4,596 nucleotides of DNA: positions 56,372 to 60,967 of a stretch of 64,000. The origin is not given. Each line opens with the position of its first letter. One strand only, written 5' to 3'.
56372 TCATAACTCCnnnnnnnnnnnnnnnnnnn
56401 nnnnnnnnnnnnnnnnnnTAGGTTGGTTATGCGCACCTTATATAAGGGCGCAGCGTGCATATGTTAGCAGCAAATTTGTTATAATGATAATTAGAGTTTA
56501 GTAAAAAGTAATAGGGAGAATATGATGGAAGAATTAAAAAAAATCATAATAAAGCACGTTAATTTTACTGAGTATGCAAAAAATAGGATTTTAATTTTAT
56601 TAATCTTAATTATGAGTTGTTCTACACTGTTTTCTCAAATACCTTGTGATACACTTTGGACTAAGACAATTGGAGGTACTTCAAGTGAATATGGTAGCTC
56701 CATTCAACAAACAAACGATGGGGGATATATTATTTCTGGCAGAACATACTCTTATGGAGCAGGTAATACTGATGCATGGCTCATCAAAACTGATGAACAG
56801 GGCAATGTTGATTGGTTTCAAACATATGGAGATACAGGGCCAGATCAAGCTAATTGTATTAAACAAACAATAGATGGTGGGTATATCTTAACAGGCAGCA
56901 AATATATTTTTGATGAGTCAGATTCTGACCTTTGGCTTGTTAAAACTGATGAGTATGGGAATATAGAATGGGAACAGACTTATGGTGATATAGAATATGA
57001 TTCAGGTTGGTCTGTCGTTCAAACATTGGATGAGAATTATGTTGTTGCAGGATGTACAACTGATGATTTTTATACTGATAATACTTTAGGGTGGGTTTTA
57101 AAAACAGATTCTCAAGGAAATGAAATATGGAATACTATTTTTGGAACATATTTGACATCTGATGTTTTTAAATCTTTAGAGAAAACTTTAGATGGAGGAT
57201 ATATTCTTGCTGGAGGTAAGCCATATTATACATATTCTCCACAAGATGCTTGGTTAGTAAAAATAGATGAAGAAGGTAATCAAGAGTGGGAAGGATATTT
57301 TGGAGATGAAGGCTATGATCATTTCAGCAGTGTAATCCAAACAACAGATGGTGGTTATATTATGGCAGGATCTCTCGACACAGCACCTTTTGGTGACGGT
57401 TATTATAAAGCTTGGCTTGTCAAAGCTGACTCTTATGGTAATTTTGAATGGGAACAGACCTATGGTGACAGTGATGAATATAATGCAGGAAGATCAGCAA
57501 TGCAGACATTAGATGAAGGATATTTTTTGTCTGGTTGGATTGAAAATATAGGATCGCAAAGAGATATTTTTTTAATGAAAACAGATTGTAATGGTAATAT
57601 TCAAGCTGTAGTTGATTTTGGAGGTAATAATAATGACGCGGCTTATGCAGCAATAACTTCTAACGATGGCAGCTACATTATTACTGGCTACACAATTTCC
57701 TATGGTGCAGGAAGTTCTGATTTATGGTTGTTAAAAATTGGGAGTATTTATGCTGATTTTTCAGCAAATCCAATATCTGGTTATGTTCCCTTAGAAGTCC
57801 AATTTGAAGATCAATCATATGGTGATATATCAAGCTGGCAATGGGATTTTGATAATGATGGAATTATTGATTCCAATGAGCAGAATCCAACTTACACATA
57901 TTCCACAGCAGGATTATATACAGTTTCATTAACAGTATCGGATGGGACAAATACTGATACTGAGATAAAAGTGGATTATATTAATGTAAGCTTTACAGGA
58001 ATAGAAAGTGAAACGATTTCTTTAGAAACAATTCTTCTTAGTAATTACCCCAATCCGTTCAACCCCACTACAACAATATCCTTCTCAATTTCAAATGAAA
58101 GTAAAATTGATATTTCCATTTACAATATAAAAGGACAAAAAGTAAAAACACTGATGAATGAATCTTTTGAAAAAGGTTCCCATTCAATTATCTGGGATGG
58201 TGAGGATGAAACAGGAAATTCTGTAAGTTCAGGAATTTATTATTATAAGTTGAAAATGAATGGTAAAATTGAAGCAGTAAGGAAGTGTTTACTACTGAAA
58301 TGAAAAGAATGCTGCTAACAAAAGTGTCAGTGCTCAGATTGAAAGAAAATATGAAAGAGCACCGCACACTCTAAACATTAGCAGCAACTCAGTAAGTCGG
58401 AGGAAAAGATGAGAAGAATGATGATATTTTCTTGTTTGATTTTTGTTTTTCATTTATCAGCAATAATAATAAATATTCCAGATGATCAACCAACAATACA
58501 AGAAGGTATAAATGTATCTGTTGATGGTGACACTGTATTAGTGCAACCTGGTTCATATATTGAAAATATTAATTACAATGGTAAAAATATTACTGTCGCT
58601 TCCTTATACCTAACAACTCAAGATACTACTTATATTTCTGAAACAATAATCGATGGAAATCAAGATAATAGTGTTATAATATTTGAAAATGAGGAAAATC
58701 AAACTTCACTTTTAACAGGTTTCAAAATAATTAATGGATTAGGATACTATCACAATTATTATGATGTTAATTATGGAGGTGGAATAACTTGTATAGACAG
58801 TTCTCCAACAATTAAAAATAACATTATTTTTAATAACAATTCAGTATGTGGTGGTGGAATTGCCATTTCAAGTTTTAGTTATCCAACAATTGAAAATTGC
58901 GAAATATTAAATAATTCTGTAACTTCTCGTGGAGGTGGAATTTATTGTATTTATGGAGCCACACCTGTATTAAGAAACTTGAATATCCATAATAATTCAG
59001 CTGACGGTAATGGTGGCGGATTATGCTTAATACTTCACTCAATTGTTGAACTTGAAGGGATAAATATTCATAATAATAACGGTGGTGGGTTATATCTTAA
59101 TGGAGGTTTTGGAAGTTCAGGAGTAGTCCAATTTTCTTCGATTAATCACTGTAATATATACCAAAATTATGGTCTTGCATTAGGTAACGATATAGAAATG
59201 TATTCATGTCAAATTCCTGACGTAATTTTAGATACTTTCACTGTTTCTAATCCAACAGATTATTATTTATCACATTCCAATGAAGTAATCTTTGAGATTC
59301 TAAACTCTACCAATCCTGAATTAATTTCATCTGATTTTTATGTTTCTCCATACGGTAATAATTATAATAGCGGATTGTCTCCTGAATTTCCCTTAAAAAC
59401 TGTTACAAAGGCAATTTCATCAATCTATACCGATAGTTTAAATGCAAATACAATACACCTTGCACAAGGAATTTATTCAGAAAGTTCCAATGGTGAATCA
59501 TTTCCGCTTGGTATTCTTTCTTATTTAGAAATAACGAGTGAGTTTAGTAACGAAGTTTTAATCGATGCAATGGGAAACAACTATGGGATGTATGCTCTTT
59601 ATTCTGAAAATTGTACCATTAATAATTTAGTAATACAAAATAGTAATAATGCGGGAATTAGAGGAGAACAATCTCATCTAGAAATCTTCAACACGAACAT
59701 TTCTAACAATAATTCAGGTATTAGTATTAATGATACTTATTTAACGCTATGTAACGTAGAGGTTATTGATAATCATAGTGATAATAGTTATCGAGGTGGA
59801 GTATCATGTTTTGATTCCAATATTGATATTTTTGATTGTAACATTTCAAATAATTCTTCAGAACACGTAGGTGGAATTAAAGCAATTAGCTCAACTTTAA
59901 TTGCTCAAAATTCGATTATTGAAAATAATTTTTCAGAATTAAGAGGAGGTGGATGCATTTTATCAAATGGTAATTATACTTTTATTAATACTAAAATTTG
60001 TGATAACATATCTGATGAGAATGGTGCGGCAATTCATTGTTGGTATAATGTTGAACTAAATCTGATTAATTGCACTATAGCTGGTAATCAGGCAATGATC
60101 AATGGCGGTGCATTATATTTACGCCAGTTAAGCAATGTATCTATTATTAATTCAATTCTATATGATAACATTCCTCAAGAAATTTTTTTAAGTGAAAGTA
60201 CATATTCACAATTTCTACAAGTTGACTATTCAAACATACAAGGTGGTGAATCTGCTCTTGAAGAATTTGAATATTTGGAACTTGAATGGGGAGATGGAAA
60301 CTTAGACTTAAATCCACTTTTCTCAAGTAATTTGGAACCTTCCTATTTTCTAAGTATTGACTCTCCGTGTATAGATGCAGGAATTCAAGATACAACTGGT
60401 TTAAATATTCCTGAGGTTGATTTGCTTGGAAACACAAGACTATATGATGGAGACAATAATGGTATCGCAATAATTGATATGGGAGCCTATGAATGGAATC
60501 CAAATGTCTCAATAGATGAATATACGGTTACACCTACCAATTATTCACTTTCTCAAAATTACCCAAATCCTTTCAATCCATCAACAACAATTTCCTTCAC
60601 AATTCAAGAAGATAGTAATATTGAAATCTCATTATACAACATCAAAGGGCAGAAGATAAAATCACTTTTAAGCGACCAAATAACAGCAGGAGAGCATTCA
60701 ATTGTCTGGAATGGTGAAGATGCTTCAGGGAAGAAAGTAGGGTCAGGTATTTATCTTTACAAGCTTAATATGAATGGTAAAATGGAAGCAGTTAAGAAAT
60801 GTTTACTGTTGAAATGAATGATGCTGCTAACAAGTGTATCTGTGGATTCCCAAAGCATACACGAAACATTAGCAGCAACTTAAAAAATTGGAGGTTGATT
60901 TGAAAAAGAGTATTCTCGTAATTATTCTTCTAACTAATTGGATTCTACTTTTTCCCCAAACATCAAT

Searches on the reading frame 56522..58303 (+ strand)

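Call 7: search_protein_families(library=pfam, proteins=[window:56522-58303:+], max_evalue=0.001)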
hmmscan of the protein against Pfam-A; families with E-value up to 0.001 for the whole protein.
window:56522-58303:+ (593 aa): 5 families
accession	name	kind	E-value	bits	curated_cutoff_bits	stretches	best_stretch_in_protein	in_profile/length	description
PF18911.6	PKD_4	-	3e-13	50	27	1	422-489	20-85/85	PKD domain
PF00801.26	PKD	-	4.5e-10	39.8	23.5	1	420-479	11-72/80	PKD domain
PF13860.13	FlgD_ig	-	3e-09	37.2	27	1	524-578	20-74/79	FlgD Ig-like domain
PF18962.6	Por_Secre_tail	-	3.9e-07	30.7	27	1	509-582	2-67/75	Secretion system C-terminal sorting domain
PF13585.12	CHU_C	-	6.6e-06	26.6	27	1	515-582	16-76/86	CHU_C Type IX secretion signal domain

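Call 8: search_protein_families(library=phrogs, proteins=[window:56522-58303:+], max_evalue=0.001)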
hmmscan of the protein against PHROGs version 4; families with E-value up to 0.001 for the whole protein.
window:56522-58303:+ (593 aa): 0 families

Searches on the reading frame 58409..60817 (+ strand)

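Call 7: search_protein_families(library=pfam, proteins=[window:58409-60817:+], max_evalue=0.001)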
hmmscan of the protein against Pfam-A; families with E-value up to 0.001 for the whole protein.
window:58409-60817:+ (802 aa): 4 families
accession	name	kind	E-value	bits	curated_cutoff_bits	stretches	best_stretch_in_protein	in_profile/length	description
PF13229.12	Beta_helix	-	1.4e-16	61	25.9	3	125-268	2-124/158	Right handed beta helix region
PF13860.13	FlgD_ig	-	6e-08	33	27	1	731-787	17-74/79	FlgD Ig-like domain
PF18962.6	Por_Secre_tail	-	1.9e-06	28.5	27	1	718-797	2-72/75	Secretion system C-terminal sorting domain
PF05048.19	NosD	-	0.00097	19.1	23.6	0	381-552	8-163/212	Periplasmic copper-binding protein (NosD)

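Call 8: search_protein_families(library=phrogs, proteins=[window:58409-60817:+], max_evalue=0.001)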
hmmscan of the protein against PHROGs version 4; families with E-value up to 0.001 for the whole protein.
window:58409-60817:+ (802 aa): 0 families
